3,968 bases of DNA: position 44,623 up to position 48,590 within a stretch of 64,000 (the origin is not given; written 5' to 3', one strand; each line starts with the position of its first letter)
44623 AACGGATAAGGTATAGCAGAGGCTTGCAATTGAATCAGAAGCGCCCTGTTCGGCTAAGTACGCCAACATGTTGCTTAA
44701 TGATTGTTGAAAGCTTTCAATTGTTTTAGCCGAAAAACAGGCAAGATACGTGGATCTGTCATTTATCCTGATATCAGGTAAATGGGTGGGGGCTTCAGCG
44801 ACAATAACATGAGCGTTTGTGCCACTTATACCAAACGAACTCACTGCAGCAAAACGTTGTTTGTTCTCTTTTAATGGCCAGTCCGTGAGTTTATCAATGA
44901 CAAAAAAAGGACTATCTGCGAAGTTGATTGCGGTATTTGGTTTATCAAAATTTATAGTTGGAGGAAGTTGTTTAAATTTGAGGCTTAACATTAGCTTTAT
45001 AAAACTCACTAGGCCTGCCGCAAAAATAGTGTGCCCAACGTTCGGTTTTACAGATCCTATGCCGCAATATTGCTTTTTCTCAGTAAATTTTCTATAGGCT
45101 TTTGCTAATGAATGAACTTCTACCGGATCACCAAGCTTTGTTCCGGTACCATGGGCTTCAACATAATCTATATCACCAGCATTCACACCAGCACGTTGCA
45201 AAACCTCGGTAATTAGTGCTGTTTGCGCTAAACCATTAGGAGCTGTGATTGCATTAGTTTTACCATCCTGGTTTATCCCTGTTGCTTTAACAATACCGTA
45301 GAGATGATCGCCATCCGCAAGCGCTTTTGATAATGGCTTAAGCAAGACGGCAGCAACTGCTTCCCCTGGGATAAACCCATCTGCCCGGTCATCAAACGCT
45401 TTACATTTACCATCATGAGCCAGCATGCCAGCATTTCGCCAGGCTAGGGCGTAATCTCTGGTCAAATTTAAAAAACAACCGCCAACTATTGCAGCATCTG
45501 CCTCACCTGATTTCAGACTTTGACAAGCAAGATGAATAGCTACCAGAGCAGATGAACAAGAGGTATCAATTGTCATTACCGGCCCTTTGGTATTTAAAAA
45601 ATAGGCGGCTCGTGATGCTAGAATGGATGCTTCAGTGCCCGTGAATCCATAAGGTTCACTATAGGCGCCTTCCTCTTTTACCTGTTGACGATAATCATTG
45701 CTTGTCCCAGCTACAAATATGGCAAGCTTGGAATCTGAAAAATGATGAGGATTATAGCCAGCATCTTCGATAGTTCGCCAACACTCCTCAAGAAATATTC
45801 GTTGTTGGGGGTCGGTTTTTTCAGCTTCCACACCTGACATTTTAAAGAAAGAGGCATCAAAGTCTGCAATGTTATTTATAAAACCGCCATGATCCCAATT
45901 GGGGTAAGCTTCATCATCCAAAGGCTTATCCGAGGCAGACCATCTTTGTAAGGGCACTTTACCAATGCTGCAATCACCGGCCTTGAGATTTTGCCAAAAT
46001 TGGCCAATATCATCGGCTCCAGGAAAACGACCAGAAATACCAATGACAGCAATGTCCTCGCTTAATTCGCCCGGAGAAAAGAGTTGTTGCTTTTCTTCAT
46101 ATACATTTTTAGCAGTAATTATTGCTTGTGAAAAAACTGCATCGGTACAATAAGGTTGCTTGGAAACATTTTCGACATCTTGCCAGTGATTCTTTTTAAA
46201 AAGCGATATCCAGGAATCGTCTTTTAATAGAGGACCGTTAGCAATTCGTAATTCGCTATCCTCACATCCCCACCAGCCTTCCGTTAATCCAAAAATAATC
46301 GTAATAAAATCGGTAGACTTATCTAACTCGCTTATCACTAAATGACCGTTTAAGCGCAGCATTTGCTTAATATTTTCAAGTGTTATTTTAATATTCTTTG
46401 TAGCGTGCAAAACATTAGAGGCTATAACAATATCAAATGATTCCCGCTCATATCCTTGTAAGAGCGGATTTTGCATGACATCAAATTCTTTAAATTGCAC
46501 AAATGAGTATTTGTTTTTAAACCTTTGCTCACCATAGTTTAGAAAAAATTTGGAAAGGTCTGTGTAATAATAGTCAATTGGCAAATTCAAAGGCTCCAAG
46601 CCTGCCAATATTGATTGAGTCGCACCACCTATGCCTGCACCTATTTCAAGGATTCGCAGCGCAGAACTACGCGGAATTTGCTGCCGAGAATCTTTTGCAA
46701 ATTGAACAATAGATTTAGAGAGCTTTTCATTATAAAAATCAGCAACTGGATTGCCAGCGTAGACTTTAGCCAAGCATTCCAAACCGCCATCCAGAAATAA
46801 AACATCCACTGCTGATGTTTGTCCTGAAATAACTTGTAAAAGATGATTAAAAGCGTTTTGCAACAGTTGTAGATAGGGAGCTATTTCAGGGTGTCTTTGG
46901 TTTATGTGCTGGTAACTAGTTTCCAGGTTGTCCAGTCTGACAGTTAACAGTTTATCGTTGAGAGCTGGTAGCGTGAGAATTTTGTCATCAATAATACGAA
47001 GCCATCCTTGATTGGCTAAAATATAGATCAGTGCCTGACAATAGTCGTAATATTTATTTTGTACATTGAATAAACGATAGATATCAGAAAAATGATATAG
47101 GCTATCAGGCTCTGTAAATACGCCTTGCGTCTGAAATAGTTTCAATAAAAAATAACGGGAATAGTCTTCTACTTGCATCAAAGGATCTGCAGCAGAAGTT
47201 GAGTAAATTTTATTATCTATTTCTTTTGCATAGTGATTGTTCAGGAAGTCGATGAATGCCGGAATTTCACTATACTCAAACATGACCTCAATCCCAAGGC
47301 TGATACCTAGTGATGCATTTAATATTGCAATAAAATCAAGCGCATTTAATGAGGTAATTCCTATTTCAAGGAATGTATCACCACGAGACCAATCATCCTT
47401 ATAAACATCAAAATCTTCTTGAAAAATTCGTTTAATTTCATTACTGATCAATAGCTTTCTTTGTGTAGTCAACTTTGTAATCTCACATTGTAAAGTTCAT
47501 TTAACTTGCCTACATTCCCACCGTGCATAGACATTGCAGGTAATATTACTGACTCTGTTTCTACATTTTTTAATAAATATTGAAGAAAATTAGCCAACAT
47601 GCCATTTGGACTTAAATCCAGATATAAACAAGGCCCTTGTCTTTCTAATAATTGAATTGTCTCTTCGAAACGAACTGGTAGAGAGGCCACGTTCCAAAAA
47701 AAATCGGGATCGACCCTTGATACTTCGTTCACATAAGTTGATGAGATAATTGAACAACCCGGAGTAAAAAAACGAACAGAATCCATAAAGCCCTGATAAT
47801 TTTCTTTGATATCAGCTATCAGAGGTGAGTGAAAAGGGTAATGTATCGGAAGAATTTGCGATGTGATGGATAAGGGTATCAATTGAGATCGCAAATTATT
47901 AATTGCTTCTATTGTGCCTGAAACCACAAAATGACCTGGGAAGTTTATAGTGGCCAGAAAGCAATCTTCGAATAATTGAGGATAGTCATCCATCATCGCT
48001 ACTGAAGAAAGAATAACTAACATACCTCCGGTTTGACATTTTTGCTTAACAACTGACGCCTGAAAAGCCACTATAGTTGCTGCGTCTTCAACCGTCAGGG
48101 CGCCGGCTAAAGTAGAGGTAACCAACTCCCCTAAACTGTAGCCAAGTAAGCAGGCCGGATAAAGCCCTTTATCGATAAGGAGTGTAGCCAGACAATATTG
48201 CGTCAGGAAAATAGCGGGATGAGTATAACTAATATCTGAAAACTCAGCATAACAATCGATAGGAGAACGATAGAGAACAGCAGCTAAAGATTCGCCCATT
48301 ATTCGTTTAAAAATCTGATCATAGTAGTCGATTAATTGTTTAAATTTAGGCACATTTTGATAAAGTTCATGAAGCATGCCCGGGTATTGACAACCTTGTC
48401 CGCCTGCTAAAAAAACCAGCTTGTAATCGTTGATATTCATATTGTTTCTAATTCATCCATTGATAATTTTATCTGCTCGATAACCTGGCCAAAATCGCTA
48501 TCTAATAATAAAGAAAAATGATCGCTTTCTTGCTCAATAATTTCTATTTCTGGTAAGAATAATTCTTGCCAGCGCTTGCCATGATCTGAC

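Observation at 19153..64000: ~45 kb trans-AT polyketide synthase assembly line, apparently complete except for its upstream edge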

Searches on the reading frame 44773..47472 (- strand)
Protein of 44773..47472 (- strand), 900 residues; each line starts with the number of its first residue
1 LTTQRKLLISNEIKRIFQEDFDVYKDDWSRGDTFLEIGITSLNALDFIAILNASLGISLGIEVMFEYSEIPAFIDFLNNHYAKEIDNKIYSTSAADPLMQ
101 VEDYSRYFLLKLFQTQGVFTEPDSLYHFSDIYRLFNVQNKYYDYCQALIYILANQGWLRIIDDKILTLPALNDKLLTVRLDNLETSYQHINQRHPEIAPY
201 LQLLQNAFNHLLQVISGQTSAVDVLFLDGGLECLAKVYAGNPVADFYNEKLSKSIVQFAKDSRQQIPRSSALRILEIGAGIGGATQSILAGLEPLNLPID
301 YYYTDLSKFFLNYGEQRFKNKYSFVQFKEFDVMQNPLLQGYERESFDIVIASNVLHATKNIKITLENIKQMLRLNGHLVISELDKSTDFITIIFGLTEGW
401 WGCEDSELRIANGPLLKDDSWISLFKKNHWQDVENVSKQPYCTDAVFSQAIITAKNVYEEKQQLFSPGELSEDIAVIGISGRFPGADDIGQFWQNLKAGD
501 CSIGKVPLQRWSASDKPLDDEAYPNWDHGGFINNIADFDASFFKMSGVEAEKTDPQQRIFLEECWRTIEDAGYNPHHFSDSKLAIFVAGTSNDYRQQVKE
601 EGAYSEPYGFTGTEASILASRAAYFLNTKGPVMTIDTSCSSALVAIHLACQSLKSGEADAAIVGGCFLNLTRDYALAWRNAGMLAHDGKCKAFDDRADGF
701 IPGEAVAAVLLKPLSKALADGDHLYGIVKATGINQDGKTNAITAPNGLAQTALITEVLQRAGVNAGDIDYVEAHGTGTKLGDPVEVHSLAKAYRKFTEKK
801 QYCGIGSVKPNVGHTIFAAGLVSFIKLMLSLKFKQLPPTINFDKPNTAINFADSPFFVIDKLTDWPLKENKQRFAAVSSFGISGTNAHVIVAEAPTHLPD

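Call 38: find_homologous_proteins(query=window:44773-47472:-, max_evalue=1e-20)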
Query window:44773-47472:- (900 aa): 123 proteins with E <= 1e-20 among 8000 candidates; the best 120 are listed.
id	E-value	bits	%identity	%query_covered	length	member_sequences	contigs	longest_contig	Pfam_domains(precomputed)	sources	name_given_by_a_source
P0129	5.0e-169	582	46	47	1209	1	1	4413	PF22336.3,PF13489.13,PF00109.33,PF22621.3,PF00550.32,PF02801.29,PF16197.12,PF08242.19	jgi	jgi:3-oxoacyl-(acyl-carrier-protein) synthase/acyl carrier protein/2-polyprenyl-3-methyl-5-hydroxy-6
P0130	8.5e-167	575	40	49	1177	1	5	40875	PF13847.13,PF22336.3,PF13489.13,PF00109.33,PF22621.3,PF13649.13,PF00550.32,PF02801.29,PF08241.19,PF16197.12,PF08242.19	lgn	-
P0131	2.0e-159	551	41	49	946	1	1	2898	PF13847.13,PF13489.13,PF00109.33,PF13649.13,PF00550.32,PF02801.29,PF08241.19,PF16197.12,PF08242.19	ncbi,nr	ncbi:MAG: methyltransferase, partial [Candidatus Brocadiaceae bacterium]|nr:methyltransferase [Candi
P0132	9.6e-153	529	40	47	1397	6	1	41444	PF22336.3,PF13489.13,PF00109.33,PF22621.3,PF00550.32,PF08241.19,PF16197.12,PF13847.13,PF13649.13,PF00975.27,PF02801.29,PF08242.19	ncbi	-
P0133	8.1e-145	502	43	47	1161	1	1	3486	PF22336.3,PF13489.13,PF00109.33,PF22621.3,PF00550.32,PF00108.30,PF23297.2,PF08241.19,PF16197.12,PF13847.13,PF13649.13,PF02801.29,PF08242.19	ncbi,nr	ncbi:MAG: methyltransferase, partial [Spirochaetales bacterium]|nr:methyltransferase [Spirochaetales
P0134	1.1e-143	499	41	47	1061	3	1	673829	PF13489.13,PF00109.33,PF13649.13,PF00550.32,PF02801.29,PF08241.19,PF16197.12,PF08242.19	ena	-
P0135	4.8e-139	483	43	47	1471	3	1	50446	PF22336.3,PF13489.13,PF00109.33,PF22621.3,PF00550.32,PF00108.30,PF08241.19,PF16197.12,PF00698.27,PF13847.13,PF13649.13,PF02801.29,PF08242.19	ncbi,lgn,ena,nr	ncbi:MAG: acyltransferase domain-containing protein [Anaerolineae bacterium]|nr:acyltransferase doma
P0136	5.9e-137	476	42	49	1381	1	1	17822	PF22336.3,PF13489.13,PF00109.33,PF22621.3,PF00108.30,PF18558.9,PF08241.19,PF16197.12,PF00698.27,PF13847.13,PF13649.13,PF02801.29,PF01209.25,PF08242.19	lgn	-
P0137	1.4e-134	468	41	47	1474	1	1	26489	PF22336.3,PF13489.13,PF00109.33,PF22621.3,PF13649.13,PF00550.32,PF02801.29,PF08241.19,PF16197.12,PF08242.19,PF00698.27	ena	-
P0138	2.2e-132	461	43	47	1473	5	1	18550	PF22336.3,PF13489.13,PF00109.33,PF22621.3,PF13649.13,PF00550.32,PF02801.29,PF08241.19,PF16197.12,PF08242.19,PF00698.27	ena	-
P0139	3.9e-132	460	43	47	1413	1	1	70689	PF22336.3,PF13489.13,PF00109.33,PF22621.3,PF00550.32,PF00108.30,PF08241.19,PF16197.12,PF00698.27,PF13847.13,PF13649.13,PF02801.29,PF01209.25,PF08242.19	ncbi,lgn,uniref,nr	ncbi:beta-ketoacyl synthase [Tolypothrix sp. NIES-4075]|uniref:type I polyketide synthase n=1 Tax=To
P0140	6.1e-131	456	42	47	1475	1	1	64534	PF22336.3,PF13489.13,PF00109.33,PF22621.3,PF00550.32,PF00108.30,PF08241.19,PF16197.12,PF00698.27,PF13649.13,PF02801.29,PF08242.19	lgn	-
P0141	1.0e-129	452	43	47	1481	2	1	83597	PF22336.3,PF13489.13,PF00109.33,PF22621.3,PF00550.32,PF08241.19,PF16197.12,PF00698.27,PF13847.13,PF13649.13,PF02801.29,PF08242.19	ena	-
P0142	1.7e-129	452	43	47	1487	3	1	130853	PF22336.3,PF13489.13,PF00109.33,PF22621.3,PF00550.32,PF08241.19,PF16197.12,PF00698.27,PF13847.13,PF13649.13,PF02801.29,PF01209.25,PF08242.19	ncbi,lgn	-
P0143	1.8e-129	452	42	47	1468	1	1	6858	PF22336.3,PF13489.13,PF00109.33,PF22621.3,PF13649.13,PF00550.32,PF02801.29,PF08241.19,PF16197.12,PF08242.19,PF00698.27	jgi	jgi:acyl transferase domain-containing protein/SAM-dependent methyltransferase/acyl carrier protein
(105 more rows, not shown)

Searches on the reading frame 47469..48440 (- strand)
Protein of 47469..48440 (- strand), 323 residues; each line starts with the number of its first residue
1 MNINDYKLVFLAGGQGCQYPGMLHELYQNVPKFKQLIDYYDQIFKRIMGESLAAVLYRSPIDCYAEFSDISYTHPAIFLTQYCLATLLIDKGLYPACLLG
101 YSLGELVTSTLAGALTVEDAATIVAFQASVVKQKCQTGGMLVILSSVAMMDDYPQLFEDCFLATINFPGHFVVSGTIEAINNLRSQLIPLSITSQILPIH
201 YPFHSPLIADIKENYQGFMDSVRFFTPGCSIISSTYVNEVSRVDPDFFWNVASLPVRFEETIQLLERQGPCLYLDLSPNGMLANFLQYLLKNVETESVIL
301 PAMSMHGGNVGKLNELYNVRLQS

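Call 4: search_protein_families(library=pfam, proteins=[window:47469-48440:-], max_evalue=0.001)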
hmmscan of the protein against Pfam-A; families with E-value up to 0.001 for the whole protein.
window:47469-48440:- (323 aa): 1 family
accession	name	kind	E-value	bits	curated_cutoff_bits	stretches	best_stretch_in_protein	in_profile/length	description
PF00698.26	Acyl_transf_1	-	1.6e-31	110.4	32.7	1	9-303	1-294/319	Acyl transferase domain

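Call 48: search_protein_families(library=ncbifam, proteins=[window:47469-48440:-], max_evalue=0.001)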
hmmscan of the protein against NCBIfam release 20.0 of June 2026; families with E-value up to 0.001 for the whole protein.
window:47469-48440:- (323 aa): 8 families
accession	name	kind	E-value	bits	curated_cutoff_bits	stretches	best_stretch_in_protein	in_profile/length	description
NF045894.1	PKS_plus_SDR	equivalog_domain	1.7e-48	165.2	1740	1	6-308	530-830/1515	type I polyketide synthase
TIGR00128.1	fabD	equivalog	7.3e-29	101.1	260.9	1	8-283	3-280/290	ACP S-malonyltransferase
TIGR03131.1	malonate_mdcH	equivalog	7.5e-27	94.5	297.9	1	9-295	2-281/297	malonate decarboxylase subunit epsilon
NF037941.1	PKS_NbtC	equivalog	5.4e-22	77.6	1150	1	6-290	95-384/1027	nocobactin polyketide synthase NbtC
NF037940.1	PKS_MbtD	equivalog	2e-20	72.5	1150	1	8-290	92-374/978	mycobactin polyketide synthase MbtD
TIGR02813.1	omega_3_PfaA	subfamily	7.4e-17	59.4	1010.1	1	5-300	578-890/2582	polyketide-type polyunsaturated fatty acid synthase PfaA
NF041183.1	Pks2_ls1_myc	equivalog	8.5e-17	59.3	2400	1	7-304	532-828/2086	sulfolipid-1 biosynthesis phthioceranic/hydroxyphthioceranic acid synthase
NF040607.1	mycolic_Pks13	equivalog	5e-16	57.4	2100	1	9-281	666-945/1680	polyketide synthase Pks13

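Call 51: search_solved_structures(query=window:47469-48440:-, max_evalue=1e-10)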
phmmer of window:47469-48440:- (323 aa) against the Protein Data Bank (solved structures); distinct sequences matched with E-value up to 1e-10: 61 (the best 60 are shown).
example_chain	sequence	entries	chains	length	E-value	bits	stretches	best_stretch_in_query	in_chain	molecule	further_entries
8avz_A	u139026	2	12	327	2.7e-56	194.3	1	7-292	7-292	Polyketide biosynthesis acyltransferase homolog PksD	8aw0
4mz0_A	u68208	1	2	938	3e-32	115.3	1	7-285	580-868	CurL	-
8jpt_A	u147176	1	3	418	2.6e-28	102.4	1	7-305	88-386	Polyene macrolide polyketide synthase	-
8jpu_A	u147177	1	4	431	1.3e-27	100.1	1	5-292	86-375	Tylactone synthase modules 4 & 5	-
8xjy_A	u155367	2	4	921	2e-27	99.5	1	10-283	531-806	Polyketide synthase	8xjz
8xju_A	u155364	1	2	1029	2.4e-27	99.2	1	10-283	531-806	Polyketide synthase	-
4rl1_A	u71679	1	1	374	3.1e-27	98.9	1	7-292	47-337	Type I polyketide synthase AVES 1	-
8ee0_A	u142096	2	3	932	4.8e-26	94.9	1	5-311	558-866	6-deoxyerythronolide B synthase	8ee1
11sz_A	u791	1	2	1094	7.9e-26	94.3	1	5-286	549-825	6-deoxyerythronolide-B synthase, Erythronolide synthase EryA2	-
6iyo_A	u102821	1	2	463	2.6e-25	92.5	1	7-303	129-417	Type I modular polyketide synthase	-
8g4u_A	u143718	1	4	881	3.5e-25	92.1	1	8-289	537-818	EryAIII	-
7s6b_A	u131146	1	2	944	2.6e-24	89.3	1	7-302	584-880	Polyketide synthase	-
7s6c_A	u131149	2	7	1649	7.5e-24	87.8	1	7-302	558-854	6-deoxyerythronolide-B synthase EryA2, modules 3 and 4, Lsd14 Polyketide synthase fusion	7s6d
3im8_A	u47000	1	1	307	1.2e-23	87.1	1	7-289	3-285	Malonyl acyl carrier protein transacylase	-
4qbu_A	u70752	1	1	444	2.5e-23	86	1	7-290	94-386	ZmaA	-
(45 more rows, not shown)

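Call 72: search_solved_structures(query=window:47469-48440:-, max_evalue=1e-40, show_alignments=1)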
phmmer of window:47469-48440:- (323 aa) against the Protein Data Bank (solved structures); distinct sequences matched with E-value up to 1e-40: 1.
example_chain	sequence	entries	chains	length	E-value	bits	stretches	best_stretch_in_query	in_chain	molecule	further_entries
8avz_A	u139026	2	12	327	2.7e-56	194.3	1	7-292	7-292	Polyketide biosynthesis acyltransferase homolog PksD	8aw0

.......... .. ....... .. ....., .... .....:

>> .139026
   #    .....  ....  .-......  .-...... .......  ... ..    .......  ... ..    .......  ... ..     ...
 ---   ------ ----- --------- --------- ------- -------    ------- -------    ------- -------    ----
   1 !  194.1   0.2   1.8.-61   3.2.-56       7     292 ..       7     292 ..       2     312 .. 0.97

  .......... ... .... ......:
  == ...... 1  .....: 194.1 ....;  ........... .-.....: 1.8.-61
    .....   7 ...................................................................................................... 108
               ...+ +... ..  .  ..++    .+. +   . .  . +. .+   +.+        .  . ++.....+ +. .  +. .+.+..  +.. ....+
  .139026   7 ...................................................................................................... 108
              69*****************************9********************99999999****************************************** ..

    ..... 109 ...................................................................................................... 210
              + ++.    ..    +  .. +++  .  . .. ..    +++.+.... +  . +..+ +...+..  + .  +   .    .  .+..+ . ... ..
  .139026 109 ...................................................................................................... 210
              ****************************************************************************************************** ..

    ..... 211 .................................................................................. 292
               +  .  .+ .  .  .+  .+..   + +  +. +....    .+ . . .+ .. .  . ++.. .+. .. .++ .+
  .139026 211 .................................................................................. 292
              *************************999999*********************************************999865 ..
